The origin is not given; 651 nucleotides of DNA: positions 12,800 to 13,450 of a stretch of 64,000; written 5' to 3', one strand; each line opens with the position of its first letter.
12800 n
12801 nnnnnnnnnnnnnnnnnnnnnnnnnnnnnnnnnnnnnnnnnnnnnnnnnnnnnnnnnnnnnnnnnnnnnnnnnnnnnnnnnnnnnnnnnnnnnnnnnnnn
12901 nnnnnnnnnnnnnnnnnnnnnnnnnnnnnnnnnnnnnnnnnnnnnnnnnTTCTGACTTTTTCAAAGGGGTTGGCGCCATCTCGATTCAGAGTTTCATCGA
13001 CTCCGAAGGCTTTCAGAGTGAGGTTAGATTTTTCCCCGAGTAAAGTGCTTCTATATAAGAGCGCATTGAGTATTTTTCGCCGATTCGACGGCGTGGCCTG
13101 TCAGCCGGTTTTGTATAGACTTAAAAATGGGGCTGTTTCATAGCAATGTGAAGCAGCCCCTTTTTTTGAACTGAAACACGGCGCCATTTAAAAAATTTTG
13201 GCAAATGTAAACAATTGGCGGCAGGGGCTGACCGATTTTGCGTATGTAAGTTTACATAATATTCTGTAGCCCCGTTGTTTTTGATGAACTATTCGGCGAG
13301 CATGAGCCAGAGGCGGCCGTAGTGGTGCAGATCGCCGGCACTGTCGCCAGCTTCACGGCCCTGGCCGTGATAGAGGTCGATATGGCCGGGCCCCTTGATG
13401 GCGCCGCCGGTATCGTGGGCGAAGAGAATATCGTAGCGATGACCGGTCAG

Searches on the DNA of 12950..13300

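Call 78: search_rna_families(source=window, start=12950, end=13300, threshold=evalue, max_evalue=1)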
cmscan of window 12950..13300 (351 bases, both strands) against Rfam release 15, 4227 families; matches with E-value up to 1: 2.
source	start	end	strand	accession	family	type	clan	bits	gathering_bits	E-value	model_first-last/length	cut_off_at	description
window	13104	13182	+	RF00853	mir-304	Gene; miRNA;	-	20.3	99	0.095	1-88/88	no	mir-304 microRNA precursor family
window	13089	13174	+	RF00519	suhB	Gene; sRNA;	CL00108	15.8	41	0.76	1-77/77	no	Makes More Granules Regulator RNA (mmgR)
